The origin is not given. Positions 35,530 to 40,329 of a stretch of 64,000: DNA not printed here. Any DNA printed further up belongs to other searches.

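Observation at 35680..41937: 1499-aa single-polypeptide DUF4011-like + Upf1-like SF1B helicase + DUF559/Vsr-type endonuclease, with a 555-aa unknown partner: candidate defence or novel nucleic-acid-processing module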

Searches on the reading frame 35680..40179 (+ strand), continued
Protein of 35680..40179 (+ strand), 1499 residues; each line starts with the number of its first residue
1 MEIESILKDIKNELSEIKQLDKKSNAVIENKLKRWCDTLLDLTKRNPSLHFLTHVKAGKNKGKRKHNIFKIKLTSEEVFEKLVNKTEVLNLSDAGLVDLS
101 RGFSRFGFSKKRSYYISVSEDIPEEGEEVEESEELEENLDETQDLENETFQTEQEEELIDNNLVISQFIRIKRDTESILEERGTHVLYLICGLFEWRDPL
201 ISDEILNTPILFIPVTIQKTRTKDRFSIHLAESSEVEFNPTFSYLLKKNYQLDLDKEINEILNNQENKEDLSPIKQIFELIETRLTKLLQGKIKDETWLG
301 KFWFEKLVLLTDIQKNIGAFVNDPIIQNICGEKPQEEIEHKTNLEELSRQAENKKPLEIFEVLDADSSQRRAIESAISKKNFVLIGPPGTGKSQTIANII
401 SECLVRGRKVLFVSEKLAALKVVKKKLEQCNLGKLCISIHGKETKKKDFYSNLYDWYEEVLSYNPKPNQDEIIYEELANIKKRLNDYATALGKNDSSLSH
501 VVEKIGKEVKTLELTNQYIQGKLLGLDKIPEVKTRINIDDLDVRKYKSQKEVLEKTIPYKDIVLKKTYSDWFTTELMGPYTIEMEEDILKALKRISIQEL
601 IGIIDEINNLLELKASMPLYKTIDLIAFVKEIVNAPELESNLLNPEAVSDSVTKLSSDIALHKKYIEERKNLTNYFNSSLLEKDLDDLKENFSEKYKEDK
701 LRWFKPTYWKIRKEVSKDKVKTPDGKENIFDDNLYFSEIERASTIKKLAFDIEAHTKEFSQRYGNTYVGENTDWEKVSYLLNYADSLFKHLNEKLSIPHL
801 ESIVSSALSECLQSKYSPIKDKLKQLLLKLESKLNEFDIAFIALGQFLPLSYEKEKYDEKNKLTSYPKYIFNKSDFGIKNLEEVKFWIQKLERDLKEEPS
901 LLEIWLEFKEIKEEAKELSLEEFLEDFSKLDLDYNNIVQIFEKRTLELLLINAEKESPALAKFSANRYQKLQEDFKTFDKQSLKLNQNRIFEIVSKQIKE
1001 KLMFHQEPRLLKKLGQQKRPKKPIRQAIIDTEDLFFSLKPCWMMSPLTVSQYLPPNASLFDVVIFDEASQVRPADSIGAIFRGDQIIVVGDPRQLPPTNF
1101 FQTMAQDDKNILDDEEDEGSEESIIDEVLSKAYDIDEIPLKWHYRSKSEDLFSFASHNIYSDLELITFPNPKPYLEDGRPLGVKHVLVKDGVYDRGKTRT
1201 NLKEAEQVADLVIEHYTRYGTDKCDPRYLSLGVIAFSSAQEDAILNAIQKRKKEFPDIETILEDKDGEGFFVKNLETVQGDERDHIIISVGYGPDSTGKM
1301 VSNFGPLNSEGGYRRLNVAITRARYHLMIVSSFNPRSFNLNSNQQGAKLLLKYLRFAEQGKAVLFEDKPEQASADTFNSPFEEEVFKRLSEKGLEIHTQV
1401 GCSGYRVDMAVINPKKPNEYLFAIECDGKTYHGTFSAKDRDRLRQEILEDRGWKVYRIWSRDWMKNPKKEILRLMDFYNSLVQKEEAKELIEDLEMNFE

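Call 19: find_homologous_proteins(query=window:35680-40179:+, max_evalue=1e-10)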
Query window:35680-40179:+ (1499 aa): 7508 proteins with E <= 1e-10 among 8000 candidates; the best 120 are listed.
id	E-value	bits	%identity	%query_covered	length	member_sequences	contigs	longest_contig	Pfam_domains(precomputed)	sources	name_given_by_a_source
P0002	0.0e+0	3331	100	100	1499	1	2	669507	PF13195.12,PF13087.13,PF13086.13,PF13604.13,PF13245.13,PF18741.8,PF04851.22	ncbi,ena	-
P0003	0.0e+0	2832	84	100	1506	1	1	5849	PF13195.12,PF13087.13,PF13086.13,PF13604.13,PF13245.13,PF18741.8,PF04851.22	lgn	-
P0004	0.0e+0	2785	83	100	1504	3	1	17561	PF13195.12,PF13087.13,PF13086.13,PF13604.13,PF13245.13,PF18741.8,PF04851.22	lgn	-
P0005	0.0e+0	2631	79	100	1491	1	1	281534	PF13195.12,PF13087.13,PF13086.13,PF13604.13,PF13245.13,PF18741.8,PF04851.22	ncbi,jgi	jgi:very-short-patch-repair endonuclease/flagellar biosynthesis GTPase FlhF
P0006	0.0e+0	2138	64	100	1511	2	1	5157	PF13195.12,PF13087.13,PF13086.13,PF13604.13,PF13245.13,PF18741.8,PF04851.22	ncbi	-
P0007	0.0e+0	2122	64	100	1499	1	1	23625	PF13195.12,PF13087.13,PF13086.13,PF13604.13,PF13245.13,PF18741.8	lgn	-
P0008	0.0e+0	2104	63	100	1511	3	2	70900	PF13195.12,PF13087.13,PF13086.13,PF13604.13,PF13245.13,PF18741.8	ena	-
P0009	0.0e+0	2098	63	100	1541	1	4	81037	PF13195.12,PF13087.13,PF13086.13,PF13604.13,PF13245.13,PF18741.8,PF04851.22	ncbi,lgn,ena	-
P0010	0.0e+0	1428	47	98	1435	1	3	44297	PF13195.12,PF13087.13,PF13086.13,PF13604.13,PF13245.13,PF18741.8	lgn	-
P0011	0.0e+0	1345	46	98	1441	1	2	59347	PF13195.12,PF13087.13,PF13086.13,PF13604.13,PF13245.13,PF18741.8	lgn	-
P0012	0.0e+0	1271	45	89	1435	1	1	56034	PF13195.12,PF13087.13,PF13086.13,PF13604.13,PF13245.13,PF18741.8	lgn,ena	-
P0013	2.3e-196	673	34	87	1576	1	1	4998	PF11784.14,PF13195.12,PF13087.13,PF13086.13,PF13604.13,PF13245.13,PF18741.8,PF09848.16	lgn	-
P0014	1.4e-194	667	36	50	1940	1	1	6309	PF11784.14,PF13195.12,PF13087.13,PF13086.13,PF13245.13,PF18741.8,PF09848.16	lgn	-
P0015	2.5e-193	663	36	52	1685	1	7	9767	PF13195.12,PF13087.13,PF13086.13,PF13604.13,PF13245.13,PF18741.8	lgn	-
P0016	4.9e-193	662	33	89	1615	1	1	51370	PF11784.14,PF13195.12,PF04480.19,PF13087.13,PF13086.13,PF13604.13,PF13245.13,PF18741.8,PF09848.16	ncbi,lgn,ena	-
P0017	1.5e-192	661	33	88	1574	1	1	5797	PF11784.14,PF13195.12,PF13087.13,PF13086.13,PF13604.13,PF13245.13,PF18741.8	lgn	-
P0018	1.7e-192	660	32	97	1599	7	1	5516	PF11784.14,PF13195.12,PF04480.19,PF13087.13,PF13086.13,PF13245.13,PF18741.8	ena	-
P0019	1.6e-191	657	33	86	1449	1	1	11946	PF13195.12,PF13087.13,PF13086.13,PF13604.13,PF13245.13,PF18741.8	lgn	-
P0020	5.7e-190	652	35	59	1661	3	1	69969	PF13195.12,PF13087.13,PF13086.13,PF13245.13,PF18741.8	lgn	-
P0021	1.6e-189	651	37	48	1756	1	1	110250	PF13195.12,PF13087.13,PF13086.13,PF13604.13,PF13245.13,PF18741.8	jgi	jgi:very-short-patch-repair endonuclease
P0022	2.0e-189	650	39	49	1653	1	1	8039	PF13195.12,PF08373.17,PF04480.19,PF13087.13,PF13086.13,PF13604.13,PF13245.13,PF18741.8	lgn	-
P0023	2.9e-189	650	35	50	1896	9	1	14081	PF11784.14,PF13195.12,PF13087.13,PF13086.13,PF18741.8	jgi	jgi:hypothetical protein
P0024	4.6e-189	649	38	47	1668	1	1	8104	PF13195.12,PF13087.13,PF13086.13,PF13604.13,PF13245.13,PF18741.8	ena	-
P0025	6.6e-189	649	38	48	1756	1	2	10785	PF13195.12,PF13087.13,PF13086.13,PF13604.13,PF13245.13,PF18741.8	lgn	-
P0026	7.3e-189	648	37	49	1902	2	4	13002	PF11784.14,PF13195.12,PF13087.13,PF13086.13,PF13245.13,PF18741.8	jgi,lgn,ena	-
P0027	1.4e-188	647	40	48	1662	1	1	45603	PF13195.12,PF13087.13,PF13086.13,PF13604.13,PF13245.13,PF18741.8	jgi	jgi:very-short-patch-repair endonuclease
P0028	1.6e-188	647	44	40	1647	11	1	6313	PF13195.12,PF04480.19,PF13087.13,PF13086.13,PF13604.13,PF13245.13,PF18741.8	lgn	-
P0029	2.7e-188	647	36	49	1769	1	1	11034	PF13195.12,PF13087.13,PF13086.13,PF13604.13,PF13245.13,PF18741.8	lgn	-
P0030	3.3e-188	646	44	38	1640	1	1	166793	PF13195.12,PF04480.19,PF13087.13,PF13086.13,PF13604.13,PF13245.13,PF18741.8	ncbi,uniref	ncbi:DUF4011 domain-containing protein [Bacillus rhizoplanae]|uniref:DUF4011 domain-containing prote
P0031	4.3e-188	646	31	98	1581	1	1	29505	PF11784.14,PF13195.12,PF13087.13,PF13086.13,PF13604.13,PF13245.13,PF18741.8,PF09848.16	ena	-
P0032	1.1e-187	645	37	49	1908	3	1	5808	PF11784.14,PF13195.12,PF13087.13,PF13086.13,PF13245.13,PF18741.8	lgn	-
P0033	2.3e-187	643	38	49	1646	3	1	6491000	PF13195.12,PF13087.13,PF13086.13,PF13604.13,PF13245.13,PF18741.8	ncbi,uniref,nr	ncbi:DUF4011 domain-containing protein [Bacillus sp. OV166]|uniref:DUF4011 domain-containing protein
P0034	3.5e-187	643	42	40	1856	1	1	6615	PF11784.14,PF13195.12,PF13087.13,PF13086.13,PF13604.13,PF13245.13,PF18741.8,PF09848.16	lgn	-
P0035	1.1e-186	641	37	50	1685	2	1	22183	PF13195.12,PF13087.13,PF13086.13,PF13604.13,PF24883.3,PF13245.13,PF18741.8,PF09848.16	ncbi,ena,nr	ncbi:MAG TPA: DUF4011 domain-containing protein [Ktedonobacterales bacterium]|nr:DUF4011 domain-cont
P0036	1.1e-186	641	44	36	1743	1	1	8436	PF13195.12,PF13087.13,PF13086.13,PF13604.13,PF13245.13,PF18741.8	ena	-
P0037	1.2e-186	641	40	41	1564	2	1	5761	PF11784.14,PF13195.12,PF04480.19,PF13087.13,PF13086.13,PF13604.13,PF13245.13,PF18741.8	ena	-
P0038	1.5e-186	641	40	41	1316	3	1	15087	PF13195.12,PF13087.13,PF13086.13,PF13604.13,PF13245.13,PF18741.8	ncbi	-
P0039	4.2e-186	639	38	49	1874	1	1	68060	PF13195.12,PF13087.13,PF13086.13,PF13245.13,PF18741.8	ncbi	-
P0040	4.4e-186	639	36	51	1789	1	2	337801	PF13195.12,PF13087.13,PF13086.13,PF13604.13,PF13245.13,PF18741.8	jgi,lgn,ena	-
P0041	5.0e-186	639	37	50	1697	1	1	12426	PF13195.12,PF13087.13,PF13086.13,PF13604.13,PF13245.13,PF18741.8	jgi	jgi:very-short-patch-repair endonuclease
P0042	5.2e-186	639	42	39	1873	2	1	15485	PF11784.14,PF13195.12,PF13087.13,PF13086.13,PF18741.8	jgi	jgi:very-short-patch-repair endonuclease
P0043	8.5e-186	638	35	48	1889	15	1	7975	PF11784.14,PF13195.12,PF13087.13,PF13086.13,PF18741.8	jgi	jgi:hypothetical protein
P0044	2.0e-185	637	39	49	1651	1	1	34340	PF13195.12,PF13087.13,PF13086.13,PF13604.13,PF13245.13,PF18741.8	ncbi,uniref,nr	ncbi:DUF4011 domain-containing protein [Bacillus sp. MUM 13]|uniref:DUF4011 domain-containing protei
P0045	2.2e-185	637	41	39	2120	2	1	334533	PF11784.14,PF13195.12,PF13087.13,PF13086.13,PF13604.13,PF13245.13,PF18741.8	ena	-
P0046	2.4e-185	637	37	49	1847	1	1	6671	PF13195.12,PF13087.13,PF13086.13,PF13604.13,PF13245.13,PF18741.8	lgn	-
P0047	3.2e-185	636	41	38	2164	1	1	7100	PF11784.14,PF13195.12,PF13087.13,PF13086.13,PF13245.13,PF18741.8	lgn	-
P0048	6.5e-185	635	36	51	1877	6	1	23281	PF11784.14,PF13195.12,PF13087.13,PF13086.13,PF13245.13,PF18741.8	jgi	jgi:hypothetical protein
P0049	7.7e-185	635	37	50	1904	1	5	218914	PF11784.14,PF13195.12,PF13087.13,PF13086.13,PF13604.13,PF13245.13,PF18741.8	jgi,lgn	jgi:very-short-patch-repair endonuclease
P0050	1.3e-184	634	46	31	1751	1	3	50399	PF13195.12,PF13087.13,PF13086.13,PF13604.13,PF13245.13,PF18741.8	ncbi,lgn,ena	-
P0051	1.7e-184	634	31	97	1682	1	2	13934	PF11784.14,PF13195.12,PF13087.13,PF13086.13,PF13604.13,PF13245.13,PF13280.13,PF18741.8,PF04851.22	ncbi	-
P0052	1.7e-184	634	39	48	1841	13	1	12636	PF13195.12,PF13087.13,PF13086.13,PF13245.13,PF18741.8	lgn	-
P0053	1.8e-184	634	41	39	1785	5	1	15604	PF13195.12,PF13087.13,PF13086.13,PF13604.13,PF13245.13,PF18741.8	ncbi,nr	ncbi:MAG TPA: DUF4011 domain-containing protein [Ktedonobacterales bacterium]|nr:DUF4011 domain-cont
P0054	2.0e-184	634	39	48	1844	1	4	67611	PF13195.12,PF13087.13,PF13086.13,PF13245.13,PF18741.8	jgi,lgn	jgi:very-short-patch-repair endonuclease/DNA polymerase III delta prime subunit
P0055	2.0e-184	634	36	49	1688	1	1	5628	PF13195.12,PF13087.13,PF13086.13,PF13604.13,PF13245.13,PF18741.8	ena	-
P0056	2.4e-184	633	43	38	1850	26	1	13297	PF11784.14,PF13195.12,PF13087.13,PF13086.13,PF13604.13,PF13245.13,PF18741.8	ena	-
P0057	2.7e-184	633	39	48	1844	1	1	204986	PF13195.12,PF13087.13,PF13086.13,PF13245.13,PF18741.8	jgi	jgi:very-short-patch-repair endonuclease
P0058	3.1e-184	633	38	49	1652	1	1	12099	PF13195.12,PF13087.13,PF13086.13,PF13245.13,PF18741.8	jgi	jgi:very-short-patch-repair endonuclease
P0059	5.0e-184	632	31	97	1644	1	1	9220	PF11784.14,PF13195.12,PF13087.13,PF13086.13,PF13604.13,PF13245.13,PF18741.8,PF04851.22,PF20720.4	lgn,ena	-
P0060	7.2e-184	632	31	97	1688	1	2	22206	PF11784.14,PF13195.12,PF04480.19,PF13087.13,PF13086.13,PF00270.36,PF13604.13,PF13245.13,PF13280.13,PF18741.8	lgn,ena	-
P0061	2.6e-183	630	35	55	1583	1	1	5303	PF11784.14,PF13195.12,PF13087.13,PF13086.13,PF13604.13,PF13245.13,PF18741.8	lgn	-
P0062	2.6e-183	630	37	49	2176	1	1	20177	PF11784.14,PF13195.12,PF13087.13,PF13086.13,PF13245.13,PF18741.8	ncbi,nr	ncbi:MAG: DUF3320 domain-containing protein [Armatimonadetes bacterium]|nr:DUF3320 domain-containing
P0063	2.9e-183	630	37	49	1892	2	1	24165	PF11784.14,PF13195.12,PF13087.13,PF13086.13,PF13245.13,PF18741.8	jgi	jgi:very-short-patch-repair endonuclease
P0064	3.1e-183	630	36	51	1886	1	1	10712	PF11784.14,PF13195.12,PF13087.13,PF13086.13,PF13604.13,PF13245.13,PF18741.8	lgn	-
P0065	3.6e-183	630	36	50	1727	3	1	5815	PF13195.12,PF13087.13,PF13086.13,PF13604.13,PF13245.13,PF18741.8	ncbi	-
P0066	5.3e-183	629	35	51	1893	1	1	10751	PF11784.14,PF13195.12,PF13087.13,PF13086.13,PF13245.13,PF18741.8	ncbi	-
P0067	6.0e-183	629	43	36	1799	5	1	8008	PF13195.12,PF13087.13,PF13086.13,PF13604.13,PF13245.13,PF18741.8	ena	-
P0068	6.1e-183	629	37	51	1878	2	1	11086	PF11784.14,PF13195.12,PF13087.13,PF13086.13,PF13245.13,PF18741.8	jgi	jgi:hypothetical protein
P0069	1.1e-182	628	36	52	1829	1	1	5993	PF13195.12,PF04480.19,PF13087.13,PF13086.13,PF13604.13,PF13245.13,PF18741.8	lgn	-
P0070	1.2e-182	628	43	39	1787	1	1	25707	PF13195.12,PF13087.13,PF13086.13,PF13604.13,PF13245.13,PF18741.8,PF09848.16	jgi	jgi:very-short-patch-repair endonuclease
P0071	1.6e-182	627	43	38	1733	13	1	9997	PF13195.12,PF13087.13,PF13086.13,PF13604.13,PF13245.13,PF18741.8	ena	-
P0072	1.7e-182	627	42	39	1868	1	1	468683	PF11784.14,PF13195.12,PF13087.13,PF13086.13,PF13245.13,PF18741.8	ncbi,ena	-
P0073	2.1e-182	627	35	51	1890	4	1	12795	PF11784.14,PF13195.12,PF13087.13,PF13086.13,PF13245.13,PF18741.8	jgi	jgi:hypothetical protein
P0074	2.2e-182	627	32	98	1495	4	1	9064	PF13195.12,PF13087.13,PF13086.13,PF13604.13,PF13245.13,PF18741.8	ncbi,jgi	ncbi:MAG: DUF4011 domain-containing protein [Promethearchaeota archaeon]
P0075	2.2e-182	627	36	49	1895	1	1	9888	PF11784.14,PF13195.12,PF13087.13,PF13086.13,PF13245.13,PF18741.8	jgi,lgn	jgi:hypothetical protein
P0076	2.5e-182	627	42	39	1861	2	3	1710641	PF11784.14,PF13195.12,PF13087.13,PF13086.13,PF13245.13,PF18741.8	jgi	jgi:hypothetical protein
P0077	2.7e-182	627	41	39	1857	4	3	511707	PF11784.14,PF13195.12,PF13087.13,PF13086.13,PF13245.13,PF18741.8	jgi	jgi:hypothetical protein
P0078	3.0e-182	626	41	42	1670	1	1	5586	PF13195.12,PF13087.13,PF13086.13,PF13245.13,PF18741.8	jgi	-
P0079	3.6e-182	626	36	51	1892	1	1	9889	PF11784.14,PF13195.12,PF13087.13,PF13086.13,PF13604.13,PF13245.13,PF18741.8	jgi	jgi:hypothetical protein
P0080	4.1e-182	626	36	49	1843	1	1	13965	PF11784.14,PF13195.12,PF13087.13,PF13086.13,PF13604.13,PF13245.13,PF18741.8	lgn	-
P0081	5.0e-182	626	37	49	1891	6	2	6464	PF11784.14,PF13195.12,PF13087.13,PF13086.13,PF13604.13,PF13245.13,PF18741.8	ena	-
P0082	5.0e-182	626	37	48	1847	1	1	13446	PF13195.12,PF13087.13,PF13086.13,PF13604.13,PF13245.13,PF18741.8,PF09848.16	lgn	-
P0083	5.5e-182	626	36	51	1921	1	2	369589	PF11784.14,PF13195.12,PF13087.13,PF13086.13,PF18741.8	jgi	jgi:hypothetical protein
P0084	5.7e-182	626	38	48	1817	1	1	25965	PF13195.12,PF04480.19,PF13087.13,PF13086.13,PF13604.13,PF13245.13,PF18741.8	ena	-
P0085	6.0e-182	626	41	39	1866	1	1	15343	PF11784.14,PF13195.12,PF13087.13,PF13086.13,PF13245.13,PF18741.8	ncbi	-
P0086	6.4e-182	625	42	39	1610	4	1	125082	PF13195.12,PF13087.13,PF13086.13,PF13604.13,PF13245.13,PF18741.8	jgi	jgi:very-short-patch-repair endonuclease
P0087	7.0e-182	625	42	38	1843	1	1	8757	PF13195.12,PF13087.13,PF13086.13,PF13604.13,PF13245.13,PF18741.8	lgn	-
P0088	8.4e-182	625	37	49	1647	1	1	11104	PF13195.12,PF13087.13,PF13086.13,PF18741.8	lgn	-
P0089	1.0e-181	625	35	50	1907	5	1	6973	PF11784.14,PF13195.12,PF13087.13,PF13086.13,PF18741.8,PF09848.16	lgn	-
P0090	1.3e-181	624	35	51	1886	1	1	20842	PF11784.14,PF13195.12,PF13087.13,PF13086.13,PF13245.13,PF18741.8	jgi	-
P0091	1.3e-181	624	41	39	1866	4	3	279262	PF11784.14,PF13195.12,PF13087.13,PF13086.13,PF13245.13,PF18741.8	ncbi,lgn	ncbi:MAG: DUF3320 domain-containing protein [Candidatus Bathyarchaeia archaeon]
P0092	1.4e-181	624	35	49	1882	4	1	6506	PF11784.14,PF13195.12,PF13087.13,PF13086.13,PF13604.13,PF13245.13,PF18741.8,PF09848.16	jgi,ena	-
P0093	1.6e-181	624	31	97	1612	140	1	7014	PF11784.14,PF13195.12,PF13087.13,PF13086.13,PF13604.13,PF13245.13,PF18741.8,PF09848.16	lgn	-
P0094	1.7e-181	624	31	97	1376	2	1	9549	PF13195.12,PF13087.13,PF13086.13,PF00270.36,PF13604.13,PF13245.13,PF18741.8,PF04851.22,PF20720.4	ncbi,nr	ncbi:MAG: DUF4011 domain-containing protein [Candidatus Ancaeobacter aquaticus]|nr:DUF4011 domain-co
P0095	1.8e-181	624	35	50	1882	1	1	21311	PF11784.14,PF13195.12,PF13087.13,PF13086.13,PF13604.13,PF13245.13,PF18741.8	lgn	-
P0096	2.3e-181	624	41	39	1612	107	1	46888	PF13195.12,PF13087.13,PF13086.13,PF13604.13,PF13245.13,PF18741.8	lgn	-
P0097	2.3e-181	624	37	53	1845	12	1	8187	PF11784.14,PF13195.12,PF13087.13,PF13086.13,PF13604.13,PF13245.13,PF18741.8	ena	-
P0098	2.5e-181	623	40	42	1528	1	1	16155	PF11784.14,PF13195.12,PF13087.13,PF13086.13,PF13604.13,PF13245.13,PF18741.8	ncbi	-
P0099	2.6e-181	623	36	50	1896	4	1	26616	PF11784.14,PF13195.12,PF13087.13,PF13086.13,PF13245.13,PF18741.8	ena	-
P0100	3.0e-181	623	33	59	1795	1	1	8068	PF11784.14,PF13195.12,PF13087.13,PF13086.13,PF13245.13,PF18741.8,PF09848.16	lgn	-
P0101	4.0e-181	623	38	47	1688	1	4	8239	PF13195.12,PF13087.13,PF13086.13,PF13604.13,PF13245.13,PF18741.8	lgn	-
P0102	4.6e-181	623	31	97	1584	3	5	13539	PF11784.14,PF13195.12,PF13087.13,PF13086.13,PF13604.13,PF13245.13,PF18741.8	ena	-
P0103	6.3e-181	622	36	51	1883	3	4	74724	PF11784.14,PF13195.12,PF13087.13,PF13086.13,PF13245.13,PF18741.8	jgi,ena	jgi:hypothetical protein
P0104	6.5e-181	622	32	87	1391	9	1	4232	PF13195.12,PF13087.13,PF13086.13,PF13604.13,PF13245.13,PF18741.8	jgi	jgi:very-short-patch-repair endonuclease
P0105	6.6e-181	622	36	50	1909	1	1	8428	PF11784.14,PF13195.12,PF13087.13,PF13086.13,PF13245.13,PF18741.8,PF09848.16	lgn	-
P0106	8.2e-181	622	38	40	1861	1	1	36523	PF11784.14,PF13195.12,PF13087.13,PF13086.13,PF13604.13,PF13245.13,PF18741.8,PF20720.4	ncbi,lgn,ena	-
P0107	8.4e-181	622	35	51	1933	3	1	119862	PF11784.14,PF13195.12,PF13087.13,PF13086.13,PF13604.13,PF13245.13,PF18741.8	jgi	jgi:hypothetical protein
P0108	8.7e-181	622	35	49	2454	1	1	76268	PF11784.14,PF13195.12,PF13087.13,PF13086.13,PF13604.13,PF13245.13,PF18741.8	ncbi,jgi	jgi:very-short-patch-repair endonuclease/Cdc6-like AAA superfamily ATPase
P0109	9.4e-181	622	32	87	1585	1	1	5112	PF11784.14,PF13195.12,PF13087.13,PF13086.13,PF13604.13,PF13245.13,PF18741.8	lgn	-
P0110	9.4e-181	622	37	47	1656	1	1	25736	PF13195.12,PF13087.13,PF13086.13,PF13604.13,PF13245.13,PF18741.8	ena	-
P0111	9.6e-181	622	42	38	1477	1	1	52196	PF11784.14,PF13195.12,PF13087.13,PF13086.13,PF13604.13,PF13245.13,PF18741.8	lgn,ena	-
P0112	1.2e-180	621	40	39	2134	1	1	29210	PF11784.14,PF13195.12,PF13087.13,PF13086.13,PF13604.13,PF13245.13,PF18741.8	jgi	-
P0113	1.4e-180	621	36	49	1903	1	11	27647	PF11784.14,PF13195.12,PF13087.13,PF13086.13,PF13604.13,PF13245.13,PF18741.8,PF13191.13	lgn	-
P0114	1.6e-180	621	40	40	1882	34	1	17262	PF11784.14,PF13195.12,PF13087.13,PF13086.13,PF13245.13,PF18741.8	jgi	-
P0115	1.7e-180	621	32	88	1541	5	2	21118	PF11784.14,PF13195.12,PF13087.13,PF13086.13,PF13604.13,PF13245.13,PF18741.8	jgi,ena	-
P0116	1.9e-180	621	31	97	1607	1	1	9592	PF11784.14,PF13195.12,PF04480.19,PF13087.13,PF13086.13,PF18741.8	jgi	-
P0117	2.4e-180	620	36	51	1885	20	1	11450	PF11784.14,PF13195.12,PF13087.13,PF13086.13,PF13245.13,PF18741.8,PF09848.16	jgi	jgi:hypothetical protein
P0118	2.5e-180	620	34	49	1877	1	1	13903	PF11784.14,PF13195.12,PF13087.13,PF13086.13,PF18741.8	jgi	jgi:hypothetical protein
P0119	2.5e-180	620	42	38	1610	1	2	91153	PF11784.14,PF13195.12,PF13087.13,PF13086.13,PF13604.13,PF13245.13,PF18741.8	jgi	-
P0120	2.6e-180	620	41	39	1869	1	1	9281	PF11784.14,PF13195.12,PF13087.13,PF13086.13,PF13245.13,PF18741.8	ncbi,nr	ncbi:DUF3320 domain-containing protein [Candidatus Bathyarchaeota archaeon]|nr:DUF3320 domain-contai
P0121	2.8e-180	620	35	48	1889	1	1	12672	PF11784.14,PF13195.12,PF13087.13,PF13086.13,PF13245.13,PF18741.8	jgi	jgi:very-short-patch-repair endonuclease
